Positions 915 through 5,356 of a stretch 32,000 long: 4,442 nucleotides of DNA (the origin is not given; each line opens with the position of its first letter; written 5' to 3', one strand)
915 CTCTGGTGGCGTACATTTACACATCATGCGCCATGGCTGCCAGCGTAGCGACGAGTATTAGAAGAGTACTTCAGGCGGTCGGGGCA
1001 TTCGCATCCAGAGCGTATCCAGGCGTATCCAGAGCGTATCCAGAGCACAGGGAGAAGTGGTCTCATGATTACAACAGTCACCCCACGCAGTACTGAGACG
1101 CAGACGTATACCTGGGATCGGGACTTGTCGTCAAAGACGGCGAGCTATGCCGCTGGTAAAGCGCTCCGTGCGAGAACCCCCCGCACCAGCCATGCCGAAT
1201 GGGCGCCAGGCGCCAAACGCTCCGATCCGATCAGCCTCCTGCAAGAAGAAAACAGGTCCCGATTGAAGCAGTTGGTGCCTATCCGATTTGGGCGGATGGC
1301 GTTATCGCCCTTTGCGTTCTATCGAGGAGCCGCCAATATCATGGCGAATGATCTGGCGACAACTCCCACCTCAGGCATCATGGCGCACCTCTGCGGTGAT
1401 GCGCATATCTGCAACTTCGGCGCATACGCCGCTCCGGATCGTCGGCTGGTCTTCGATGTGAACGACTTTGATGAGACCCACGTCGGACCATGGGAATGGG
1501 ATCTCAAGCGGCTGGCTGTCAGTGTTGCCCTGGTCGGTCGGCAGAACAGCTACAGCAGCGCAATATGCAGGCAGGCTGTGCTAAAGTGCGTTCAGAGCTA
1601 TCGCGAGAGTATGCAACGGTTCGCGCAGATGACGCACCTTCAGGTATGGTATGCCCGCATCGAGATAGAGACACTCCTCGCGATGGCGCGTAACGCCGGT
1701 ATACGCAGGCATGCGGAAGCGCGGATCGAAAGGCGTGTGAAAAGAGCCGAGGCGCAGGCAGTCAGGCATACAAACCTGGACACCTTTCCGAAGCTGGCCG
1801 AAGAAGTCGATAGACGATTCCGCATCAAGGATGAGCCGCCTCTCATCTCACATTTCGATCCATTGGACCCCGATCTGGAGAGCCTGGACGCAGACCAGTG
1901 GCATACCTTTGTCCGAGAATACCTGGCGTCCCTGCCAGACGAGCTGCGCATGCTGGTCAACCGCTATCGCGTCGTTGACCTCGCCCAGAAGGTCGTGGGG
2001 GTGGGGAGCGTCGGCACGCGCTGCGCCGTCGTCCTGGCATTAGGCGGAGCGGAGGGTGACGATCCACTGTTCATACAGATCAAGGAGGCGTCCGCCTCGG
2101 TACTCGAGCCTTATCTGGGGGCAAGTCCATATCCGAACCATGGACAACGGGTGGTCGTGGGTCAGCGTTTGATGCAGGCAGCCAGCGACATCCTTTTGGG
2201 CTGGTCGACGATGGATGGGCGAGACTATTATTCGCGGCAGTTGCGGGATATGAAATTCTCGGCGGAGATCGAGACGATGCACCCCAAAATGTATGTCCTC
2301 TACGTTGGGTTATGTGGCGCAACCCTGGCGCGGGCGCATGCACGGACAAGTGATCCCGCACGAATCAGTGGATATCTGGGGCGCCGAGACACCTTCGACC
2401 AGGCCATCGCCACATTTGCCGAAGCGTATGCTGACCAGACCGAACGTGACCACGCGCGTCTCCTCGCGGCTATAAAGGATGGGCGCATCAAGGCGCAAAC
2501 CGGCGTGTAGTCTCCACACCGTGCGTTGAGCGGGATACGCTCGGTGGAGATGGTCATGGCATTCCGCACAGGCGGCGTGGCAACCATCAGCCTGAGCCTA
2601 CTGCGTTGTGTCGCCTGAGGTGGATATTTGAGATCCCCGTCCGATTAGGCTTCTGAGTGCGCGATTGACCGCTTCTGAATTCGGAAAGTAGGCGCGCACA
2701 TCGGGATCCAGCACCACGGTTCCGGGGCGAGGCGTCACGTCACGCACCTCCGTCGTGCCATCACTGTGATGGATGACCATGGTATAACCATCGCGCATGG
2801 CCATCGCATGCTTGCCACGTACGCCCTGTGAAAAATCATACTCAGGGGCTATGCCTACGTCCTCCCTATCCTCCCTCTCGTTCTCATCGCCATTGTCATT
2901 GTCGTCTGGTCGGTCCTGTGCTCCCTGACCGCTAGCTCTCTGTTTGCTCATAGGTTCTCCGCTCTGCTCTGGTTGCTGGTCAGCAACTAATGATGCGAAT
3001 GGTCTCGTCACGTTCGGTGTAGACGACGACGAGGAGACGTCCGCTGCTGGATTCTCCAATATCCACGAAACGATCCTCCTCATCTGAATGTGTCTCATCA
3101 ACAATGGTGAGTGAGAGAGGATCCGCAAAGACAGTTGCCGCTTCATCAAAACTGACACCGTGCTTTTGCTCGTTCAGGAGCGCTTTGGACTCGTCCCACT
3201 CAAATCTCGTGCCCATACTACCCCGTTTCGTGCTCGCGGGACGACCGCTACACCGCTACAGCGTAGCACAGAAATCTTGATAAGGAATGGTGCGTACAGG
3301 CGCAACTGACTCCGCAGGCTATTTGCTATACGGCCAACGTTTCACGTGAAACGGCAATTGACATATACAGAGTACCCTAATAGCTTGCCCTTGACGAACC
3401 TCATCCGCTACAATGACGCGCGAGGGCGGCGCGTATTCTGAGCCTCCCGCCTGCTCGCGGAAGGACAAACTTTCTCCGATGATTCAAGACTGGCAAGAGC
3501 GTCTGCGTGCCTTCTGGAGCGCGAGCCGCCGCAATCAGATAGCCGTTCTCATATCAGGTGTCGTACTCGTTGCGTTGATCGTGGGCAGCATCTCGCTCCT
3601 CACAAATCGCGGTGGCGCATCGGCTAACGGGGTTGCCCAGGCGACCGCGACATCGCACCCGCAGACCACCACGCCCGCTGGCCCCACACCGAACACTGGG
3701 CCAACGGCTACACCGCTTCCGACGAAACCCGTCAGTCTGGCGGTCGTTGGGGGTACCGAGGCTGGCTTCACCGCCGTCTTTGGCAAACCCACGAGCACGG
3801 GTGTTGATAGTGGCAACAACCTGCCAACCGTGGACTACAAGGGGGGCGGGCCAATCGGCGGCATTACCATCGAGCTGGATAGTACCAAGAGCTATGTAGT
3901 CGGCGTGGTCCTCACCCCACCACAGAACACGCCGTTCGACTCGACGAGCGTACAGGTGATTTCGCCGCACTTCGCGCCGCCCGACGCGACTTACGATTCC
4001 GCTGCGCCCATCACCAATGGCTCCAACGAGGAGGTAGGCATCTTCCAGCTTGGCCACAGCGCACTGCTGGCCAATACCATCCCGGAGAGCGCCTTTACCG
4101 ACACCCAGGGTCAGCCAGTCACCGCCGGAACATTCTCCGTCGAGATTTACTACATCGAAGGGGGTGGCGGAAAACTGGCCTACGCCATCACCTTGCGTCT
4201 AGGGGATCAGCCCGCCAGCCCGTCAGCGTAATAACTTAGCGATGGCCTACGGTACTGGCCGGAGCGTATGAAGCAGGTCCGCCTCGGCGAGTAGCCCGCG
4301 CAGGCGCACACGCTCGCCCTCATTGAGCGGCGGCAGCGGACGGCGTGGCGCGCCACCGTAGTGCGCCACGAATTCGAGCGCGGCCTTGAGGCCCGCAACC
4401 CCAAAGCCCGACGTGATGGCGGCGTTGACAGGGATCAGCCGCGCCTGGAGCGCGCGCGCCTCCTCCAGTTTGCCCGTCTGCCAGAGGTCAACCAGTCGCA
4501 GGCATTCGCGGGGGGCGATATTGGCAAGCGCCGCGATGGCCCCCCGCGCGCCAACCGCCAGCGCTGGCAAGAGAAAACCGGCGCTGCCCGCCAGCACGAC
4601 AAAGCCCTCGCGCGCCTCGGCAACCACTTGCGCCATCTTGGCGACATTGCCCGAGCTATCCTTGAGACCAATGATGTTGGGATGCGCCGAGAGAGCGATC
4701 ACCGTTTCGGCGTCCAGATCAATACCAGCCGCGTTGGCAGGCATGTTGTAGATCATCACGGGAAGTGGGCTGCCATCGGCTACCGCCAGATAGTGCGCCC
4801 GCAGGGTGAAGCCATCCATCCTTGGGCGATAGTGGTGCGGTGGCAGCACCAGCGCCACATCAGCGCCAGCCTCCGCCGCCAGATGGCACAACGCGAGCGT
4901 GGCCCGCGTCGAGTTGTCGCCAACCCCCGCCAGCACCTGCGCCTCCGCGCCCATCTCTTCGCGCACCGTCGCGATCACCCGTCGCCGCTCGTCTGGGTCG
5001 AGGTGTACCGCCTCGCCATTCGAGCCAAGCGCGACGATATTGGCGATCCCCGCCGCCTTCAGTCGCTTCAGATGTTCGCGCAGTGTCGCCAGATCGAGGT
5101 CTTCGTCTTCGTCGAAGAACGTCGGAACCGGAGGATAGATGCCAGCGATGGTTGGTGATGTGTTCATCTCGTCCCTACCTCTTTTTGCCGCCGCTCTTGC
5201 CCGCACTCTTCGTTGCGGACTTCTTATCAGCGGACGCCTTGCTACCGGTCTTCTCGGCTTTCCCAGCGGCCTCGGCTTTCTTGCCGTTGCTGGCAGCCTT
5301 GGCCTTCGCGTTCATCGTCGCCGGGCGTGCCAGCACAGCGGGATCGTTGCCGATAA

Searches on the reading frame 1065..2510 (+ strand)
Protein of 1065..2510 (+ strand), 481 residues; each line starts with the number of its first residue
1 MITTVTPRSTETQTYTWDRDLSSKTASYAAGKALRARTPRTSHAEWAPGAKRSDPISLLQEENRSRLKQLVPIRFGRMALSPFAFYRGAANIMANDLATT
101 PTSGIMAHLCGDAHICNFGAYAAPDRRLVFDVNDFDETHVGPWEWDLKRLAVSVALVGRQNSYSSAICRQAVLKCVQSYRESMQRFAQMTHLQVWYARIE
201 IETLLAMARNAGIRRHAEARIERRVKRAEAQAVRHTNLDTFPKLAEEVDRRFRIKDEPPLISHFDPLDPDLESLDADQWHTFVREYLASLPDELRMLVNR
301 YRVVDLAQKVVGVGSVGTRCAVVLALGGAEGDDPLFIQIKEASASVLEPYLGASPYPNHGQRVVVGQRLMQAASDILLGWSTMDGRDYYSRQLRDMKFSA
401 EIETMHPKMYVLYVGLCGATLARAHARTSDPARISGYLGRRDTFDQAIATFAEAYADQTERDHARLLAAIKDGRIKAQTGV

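Call 7: search_protein_families(library=pfam, proteins=[window:1065-2510:+])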
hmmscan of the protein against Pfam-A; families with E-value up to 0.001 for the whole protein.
window:1065-2510:+ (481 aa): 1 family
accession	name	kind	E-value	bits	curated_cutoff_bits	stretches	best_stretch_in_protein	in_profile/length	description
PF10009.15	DUF2252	-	1.1e-139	466.3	22.3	1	66-468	1-391/392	Uncharacterized protein conserved in bacteria (DUF2252)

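Call 13: find_encoding_contigs(protein=window:1065-2510:+, flank=10000, max_places=6)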
Protein window:1065-2510:+ (481 aa): no gene with exactly this product is on record in the collection.

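Call 25: find_homologous_proteins(query=window:1065-2510:+, max_evalue=1e-50)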
Query window:1065-2510:+ (481 aa): 8000 proteins with E <= 1e-50 among 8000 candidates; the best 120 are listed.
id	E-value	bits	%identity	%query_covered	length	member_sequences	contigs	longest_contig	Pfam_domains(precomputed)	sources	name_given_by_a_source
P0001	0.0e+0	1090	100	100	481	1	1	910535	PF10009.16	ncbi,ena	-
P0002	6.6e-286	966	89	100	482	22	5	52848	PF10009.16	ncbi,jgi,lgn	ncbi:MAG TPA: DUF2252 domain-containing protein [Ktedonobacterales bacterium]|jgi:uncharacterized pr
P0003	1.0e-283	959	87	100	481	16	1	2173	PF10009.16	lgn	-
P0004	1.1e-280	949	86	100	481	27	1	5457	PF10009.16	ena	-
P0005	4.6e-229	779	84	84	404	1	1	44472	PF10009.16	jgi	jgi:uncharacterized protein (DUF2252 family)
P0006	6.3e-223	759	70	97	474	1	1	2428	PF10009.16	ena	-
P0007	6.6e-221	752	69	98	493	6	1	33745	PF10009.16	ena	-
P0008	9.7e-221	751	69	97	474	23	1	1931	PF10009.16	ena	-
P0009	4.7e-220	749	69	97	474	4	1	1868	PF10009.16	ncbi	-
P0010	2.6e-219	747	69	97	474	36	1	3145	PF10009.16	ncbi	-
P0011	7.5e-219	745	69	96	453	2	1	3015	PF10009.16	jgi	jgi:uncharacterized protein (DUF2252 family)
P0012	6.6e-218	742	67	100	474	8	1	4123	PF10009.16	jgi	-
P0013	7.8e-218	742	67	100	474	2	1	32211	PF10009.16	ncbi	-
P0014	1.4e-217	741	69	97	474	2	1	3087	PF10009.16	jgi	jgi:uncharacterized protein (DUF2252 family)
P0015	2.4e-217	740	68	97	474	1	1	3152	PF10009.16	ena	-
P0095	1.8e-209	714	68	97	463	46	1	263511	PF10009.16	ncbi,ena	-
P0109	4.2e-208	710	65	100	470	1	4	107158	PF10009.16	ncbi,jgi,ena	-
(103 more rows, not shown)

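Call 26: find_encoding_contigs(protein=P0001, flank=10000, max_places=4)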
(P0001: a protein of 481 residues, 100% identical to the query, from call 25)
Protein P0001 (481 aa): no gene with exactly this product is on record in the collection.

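Call 27: find_encoding_contigs(protein=P0002, flank=10000, max_places=6)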
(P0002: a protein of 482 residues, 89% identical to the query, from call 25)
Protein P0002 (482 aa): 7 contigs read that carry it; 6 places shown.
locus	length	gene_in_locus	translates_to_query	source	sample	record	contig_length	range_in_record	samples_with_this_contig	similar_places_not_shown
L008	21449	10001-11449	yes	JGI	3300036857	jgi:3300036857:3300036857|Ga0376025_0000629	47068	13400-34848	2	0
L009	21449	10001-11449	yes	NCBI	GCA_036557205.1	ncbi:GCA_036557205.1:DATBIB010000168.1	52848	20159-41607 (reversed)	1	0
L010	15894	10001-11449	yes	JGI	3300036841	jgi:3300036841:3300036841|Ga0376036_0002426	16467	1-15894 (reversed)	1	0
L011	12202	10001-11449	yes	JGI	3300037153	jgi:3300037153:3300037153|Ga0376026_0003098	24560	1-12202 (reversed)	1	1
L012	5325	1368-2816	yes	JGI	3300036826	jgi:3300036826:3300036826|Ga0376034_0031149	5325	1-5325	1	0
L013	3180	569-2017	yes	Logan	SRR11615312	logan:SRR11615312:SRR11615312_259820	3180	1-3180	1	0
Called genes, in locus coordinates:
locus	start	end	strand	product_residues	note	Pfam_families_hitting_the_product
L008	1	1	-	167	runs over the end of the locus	PF11578:DUF3237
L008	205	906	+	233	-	PF13489:Methyltransf_23, PF05401:NodS (weak), PF08241:Methyltransf_11, PF08242:Methyltransf_12, PF13649:Methyltransf_25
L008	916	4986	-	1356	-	-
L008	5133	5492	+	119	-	-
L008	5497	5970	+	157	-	-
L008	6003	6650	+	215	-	PF07690:MFS_1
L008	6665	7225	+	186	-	-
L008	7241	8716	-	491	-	PF05227:CHASE3, PF00512:HisKA, PF02518:HATPase_c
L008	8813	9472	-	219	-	PF00072:Response_reg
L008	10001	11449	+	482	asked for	PF10009:DUF2252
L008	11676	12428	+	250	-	-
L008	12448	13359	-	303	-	PF00701:DHDPS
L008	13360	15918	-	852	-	PF07669:Eco57I, PF17728:BsuBI_PstI_RE_N, PF06616:BsuBI_PstI_RE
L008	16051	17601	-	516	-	PF01546:Peptidase_M20, PF07687:M20_dimer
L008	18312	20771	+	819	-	PF00133:tRNA-synt_1, PF09334:tRNA-synt_1g, PF08264:Anticodon_1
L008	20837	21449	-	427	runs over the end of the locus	PF01566:Nramp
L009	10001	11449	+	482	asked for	PF10009:DUF2252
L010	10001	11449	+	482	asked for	PF10009:DUF2252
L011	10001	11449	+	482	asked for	PF10009:DUF2252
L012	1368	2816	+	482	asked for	PF10009:DUF2252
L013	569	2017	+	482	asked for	PF10009:DUF2252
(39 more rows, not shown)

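Call 45: find_encoding_contigs(protein=P0095, flank=10000, max_places=2)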
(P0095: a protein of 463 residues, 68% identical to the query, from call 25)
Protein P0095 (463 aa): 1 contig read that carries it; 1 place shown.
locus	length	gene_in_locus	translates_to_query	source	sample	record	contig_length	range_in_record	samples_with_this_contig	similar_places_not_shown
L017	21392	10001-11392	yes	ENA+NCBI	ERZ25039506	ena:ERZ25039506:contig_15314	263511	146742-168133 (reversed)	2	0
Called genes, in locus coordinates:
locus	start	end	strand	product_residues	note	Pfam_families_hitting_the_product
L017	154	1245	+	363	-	PF03631:Virul_fac_BrkB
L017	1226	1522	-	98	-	-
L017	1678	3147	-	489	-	PF00067:p450 (faint)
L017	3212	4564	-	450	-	PF21105:DyP_N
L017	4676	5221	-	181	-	-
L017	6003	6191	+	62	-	PF00589:Phage_integrase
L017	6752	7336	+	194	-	-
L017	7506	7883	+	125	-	-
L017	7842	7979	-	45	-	-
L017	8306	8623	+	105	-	-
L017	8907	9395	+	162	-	PF13441:Gly-zipper_YMGG (weak), PF06897:DUF1269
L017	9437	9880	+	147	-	PF01594:AI-2E_transport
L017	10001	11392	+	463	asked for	PF10009:DUF2252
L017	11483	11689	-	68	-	-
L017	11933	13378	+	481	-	PF19291:TREH_N, PF00723:Glyco_hydro_15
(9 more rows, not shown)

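Call 46: find_encoding_contigs(protein=P0109, flank=10000, max_places=2)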
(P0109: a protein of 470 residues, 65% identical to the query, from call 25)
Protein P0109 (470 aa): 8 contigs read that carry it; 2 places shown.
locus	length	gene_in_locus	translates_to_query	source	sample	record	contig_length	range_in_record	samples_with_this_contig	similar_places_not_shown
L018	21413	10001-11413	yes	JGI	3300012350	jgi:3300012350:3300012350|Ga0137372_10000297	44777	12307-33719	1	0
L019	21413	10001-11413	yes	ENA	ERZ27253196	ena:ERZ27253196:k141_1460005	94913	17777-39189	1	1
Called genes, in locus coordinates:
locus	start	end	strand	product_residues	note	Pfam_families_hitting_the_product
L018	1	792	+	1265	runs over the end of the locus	PF13424:TPR_12 (faint), PF03704:BTAD, PF13191:AAA_16, PF13401:AAA_22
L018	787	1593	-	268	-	PF00392:GntR, PF07729:FCD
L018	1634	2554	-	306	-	PF01557:FAA_hydrolase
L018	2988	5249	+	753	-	PF01494:FAD_binding_3, PF00903:Glyoxalase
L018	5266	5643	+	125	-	PF07681:DoxX (weak), PF13564:DoxX_2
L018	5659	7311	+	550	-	PF00501:AMP-binding, PF13193:AMP-binding_C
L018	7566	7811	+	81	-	-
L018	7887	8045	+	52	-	-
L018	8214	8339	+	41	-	-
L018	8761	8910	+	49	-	-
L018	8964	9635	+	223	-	-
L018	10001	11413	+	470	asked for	PF10009:DUF2252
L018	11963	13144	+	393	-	PF13091:PLDc_2, PF00614:PLDc (faint), PF13091:PLDc_2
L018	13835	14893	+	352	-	PF01636:APH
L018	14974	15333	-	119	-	-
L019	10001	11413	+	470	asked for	PF10009:DUF2252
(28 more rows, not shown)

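Call 65: list_cluster_members(proteins=[P0001])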
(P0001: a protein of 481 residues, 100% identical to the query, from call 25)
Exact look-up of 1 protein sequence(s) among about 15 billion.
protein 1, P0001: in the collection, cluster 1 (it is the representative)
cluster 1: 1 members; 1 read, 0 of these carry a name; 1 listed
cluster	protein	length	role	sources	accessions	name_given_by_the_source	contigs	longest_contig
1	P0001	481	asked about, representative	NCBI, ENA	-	-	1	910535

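Call 73: find_homologous_proteins(query=L008:205-906:+, max_evalue=1e-60)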
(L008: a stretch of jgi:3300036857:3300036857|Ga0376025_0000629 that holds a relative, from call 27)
Query L008:205-906:+ (233 aa): 4242 proteins with E <= 1e-60 among 8000 candidates; the best 120 are listed.
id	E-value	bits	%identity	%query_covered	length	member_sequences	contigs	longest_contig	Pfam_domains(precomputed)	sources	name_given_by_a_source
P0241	3.6e-154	529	100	100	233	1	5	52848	PF13489.13,PF13649.13,PF08241.19,PF08242.19,PF05401.17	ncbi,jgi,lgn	ncbi:MAG TPA: class I SAM-dependent methyltransferase [Ktedonobacterales bacterium]|jgi:demethylmena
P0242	5.8e-145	499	94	100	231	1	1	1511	PF13489.13,PF13649.13,PF08241.19,PF08242.19,PF05401.17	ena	-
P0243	1.1e-144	498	94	100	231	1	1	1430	PF13489.13,PF13649.13,PF08241.19,PF08242.19,PF05401.17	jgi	-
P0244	1.4e-144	498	95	100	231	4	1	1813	PF13489.13,PF13649.13,PF08241.19,PF08242.19,PF05401.17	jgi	jgi:SAM-dependent methyltransferase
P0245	4.8e-144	496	94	100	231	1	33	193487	PF13489.13,PF13649.13,PF08241.19,PF08242.19,PF05401.17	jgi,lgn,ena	jgi:demethylmenaquinone methyltransferase/2-methoxy-6-polyprenyl-1,4-benzoquinol methylase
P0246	2.9e-143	494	93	100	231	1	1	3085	PF13489.13,PF13649.13,PF08241.19,PF08242.19,PF05401.17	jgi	jgi:SAM-dependent methyltransferase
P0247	3.2e-143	494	93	100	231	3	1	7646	PF13489.13,PF13649.13,PF08241.19,PF08242.19,PF05401.17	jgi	-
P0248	4.1e-143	493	93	100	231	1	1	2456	PF13489.13,PF13649.13,PF08241.19,PF08242.19,PF05401.17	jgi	jgi:demethylmenaquinone methyltransferase/2-methoxy-6-polyprenyl-1,4-benzoquinol methylase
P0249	8.6e-143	492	93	100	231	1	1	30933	PF13489.13,PF13649.13,PF08241.19,PF08242.19,PF05401.17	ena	-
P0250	3.0e-142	490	92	100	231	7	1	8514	PF13489.13,PF13649.13,PF08241.19,PF08242.19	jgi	jgi:demethylmenaquinone methyltransferase/2-methoxy-6-polyprenyl-1,4-benzoquinol methylase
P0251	1.3e-141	488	92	100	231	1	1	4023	PF13489.13,PF13649.13,PF08241.19,PF08242.19,PF05401.17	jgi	jgi:SAM-dependent methyltransferase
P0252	1.3e-141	488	93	100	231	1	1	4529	PF13489.13,PF13649.13,PF08241.19,PF08242.19,PF05401.17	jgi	jgi:SAM-dependent methyltransferase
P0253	1.4e-141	488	93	100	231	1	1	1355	PF13489.13,PF13649.13,PF08241.19,PF08242.19,PF05401.17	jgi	jgi:SAM-dependent methyltransferase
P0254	2.8e-141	487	92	100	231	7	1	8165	PF13489.13,PF13649.13,PF08241.19,PF08242.19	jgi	jgi:demethylmenaquinone methyltransferase/2-methoxy-6-polyprenyl-1,4-benzoquinol methylase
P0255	9.9e-141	485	92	100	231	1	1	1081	PF13489.13,PF13649.13,PF08241.19,PF08242.19,PF05401.17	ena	-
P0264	3.6e-137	474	89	100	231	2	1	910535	PF13489.13,PF13649.13,PF08241.19,PF08242.19,PF05401.17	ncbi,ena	-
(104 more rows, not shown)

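Call 74: find_encoding_contigs(protein=P0264, flank=10000, max_places=3)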
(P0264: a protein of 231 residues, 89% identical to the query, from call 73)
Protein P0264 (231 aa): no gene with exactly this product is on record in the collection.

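Call 75: find_encoding_contigs(protein=P0245, flank=10000, max_places=3)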
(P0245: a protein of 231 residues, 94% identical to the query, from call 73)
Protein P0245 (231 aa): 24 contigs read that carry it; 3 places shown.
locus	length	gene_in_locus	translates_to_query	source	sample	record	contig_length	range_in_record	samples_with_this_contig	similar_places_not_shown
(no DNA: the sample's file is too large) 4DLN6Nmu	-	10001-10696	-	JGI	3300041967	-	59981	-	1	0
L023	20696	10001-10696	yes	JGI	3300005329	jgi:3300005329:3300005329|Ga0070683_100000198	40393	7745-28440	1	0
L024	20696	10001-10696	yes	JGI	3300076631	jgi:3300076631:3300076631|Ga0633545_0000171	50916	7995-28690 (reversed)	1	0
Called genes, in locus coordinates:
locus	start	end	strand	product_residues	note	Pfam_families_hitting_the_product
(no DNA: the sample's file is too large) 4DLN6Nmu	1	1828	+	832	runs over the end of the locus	-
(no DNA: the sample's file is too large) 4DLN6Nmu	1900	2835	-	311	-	PF08240:ADH_N, PF00107:ADH_zinc_N, PF13602:ADH_zinc_N_2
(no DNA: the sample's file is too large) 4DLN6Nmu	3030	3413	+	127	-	PF01638:HxlR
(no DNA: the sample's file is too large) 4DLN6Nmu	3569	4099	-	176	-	PF13411:MerR_1, PF00376:MerR, PF09278:MerR-DNA-bind (weak)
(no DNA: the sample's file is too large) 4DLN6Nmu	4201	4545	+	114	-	-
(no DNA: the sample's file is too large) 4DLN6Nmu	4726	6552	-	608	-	-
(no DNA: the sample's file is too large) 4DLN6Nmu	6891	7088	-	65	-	-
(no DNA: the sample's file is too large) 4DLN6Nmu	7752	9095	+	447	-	-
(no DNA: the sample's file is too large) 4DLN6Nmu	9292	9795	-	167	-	PF11578:DUF3237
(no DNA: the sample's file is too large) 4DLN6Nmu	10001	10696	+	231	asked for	PF05401:NodS (weak), PF13489:Methyltransf_23, PF08241:Methyltransf_11, PF08242:Methyltransf_12, PF13649:Methyltransf_25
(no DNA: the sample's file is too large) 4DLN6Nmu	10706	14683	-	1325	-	-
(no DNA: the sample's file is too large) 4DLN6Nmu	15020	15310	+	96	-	-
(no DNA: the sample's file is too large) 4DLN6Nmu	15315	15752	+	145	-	PF03479:PCC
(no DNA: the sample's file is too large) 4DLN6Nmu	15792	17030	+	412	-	PF07690:MFS_1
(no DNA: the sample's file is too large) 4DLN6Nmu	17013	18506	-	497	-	PF05227:CHASE3, PF00512:HisKA, PF02518:HATPase_c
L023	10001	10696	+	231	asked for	PF05401:NodS (weak), PF13489:Methyltransf_23, PF08241:Methyltransf_11, PF08242:Methyltransf_12, PF13649:Methyltransf_25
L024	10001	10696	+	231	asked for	PF05401:NodS (weak), PF13489:Methyltransf_23, PF08241:Methyltransf_11, PF08242:Methyltransf_12, PF13649:Methyltransf_25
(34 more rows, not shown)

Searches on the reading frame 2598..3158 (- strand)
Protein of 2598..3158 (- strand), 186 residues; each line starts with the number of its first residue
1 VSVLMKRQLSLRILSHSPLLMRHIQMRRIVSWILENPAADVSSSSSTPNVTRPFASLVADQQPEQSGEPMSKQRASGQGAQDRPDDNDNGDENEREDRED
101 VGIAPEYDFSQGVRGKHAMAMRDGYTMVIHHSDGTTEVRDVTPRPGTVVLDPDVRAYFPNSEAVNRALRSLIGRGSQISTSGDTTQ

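Call 7: search_protein_families(library=pfam, proteins=[window:2598-3158:-])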
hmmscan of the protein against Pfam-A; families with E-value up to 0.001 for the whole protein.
window:2598-3158:- (186 aa): 0 families

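Call 70: search_protein_families(library=pfam, proteins=[window:2598-3158:-], max_evalue=0.1)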
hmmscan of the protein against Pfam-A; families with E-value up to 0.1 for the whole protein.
window:2598-3158:- (186 aa): 1 family
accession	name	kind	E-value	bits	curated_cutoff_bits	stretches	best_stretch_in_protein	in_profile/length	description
PF09957.15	VapB_antitoxin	-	0.071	13.4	23.4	0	161-178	25-42/47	Bacterial antitoxin of type II TA system, VapB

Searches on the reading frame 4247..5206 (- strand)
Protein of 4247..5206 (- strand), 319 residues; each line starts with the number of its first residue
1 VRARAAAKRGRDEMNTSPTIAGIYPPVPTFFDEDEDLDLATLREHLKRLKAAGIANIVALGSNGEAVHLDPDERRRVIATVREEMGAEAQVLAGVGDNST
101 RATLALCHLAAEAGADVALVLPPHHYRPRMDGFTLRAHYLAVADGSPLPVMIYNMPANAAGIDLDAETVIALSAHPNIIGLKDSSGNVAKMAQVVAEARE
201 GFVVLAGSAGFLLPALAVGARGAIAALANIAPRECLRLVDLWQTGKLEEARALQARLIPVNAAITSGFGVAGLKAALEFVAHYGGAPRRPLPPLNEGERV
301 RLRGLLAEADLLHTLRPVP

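Call 7: search_protein_families(library=pfam, proteins=[window:4247-5206:-])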
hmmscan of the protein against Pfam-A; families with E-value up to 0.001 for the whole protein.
window:4247-5206:- (319 aa): 1 family
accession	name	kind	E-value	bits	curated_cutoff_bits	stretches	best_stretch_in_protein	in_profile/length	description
PF00701.28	DHDPS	-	3.5e-57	193.8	22.1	1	21-307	3-287/289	Dihydrodipicolinate synthetase family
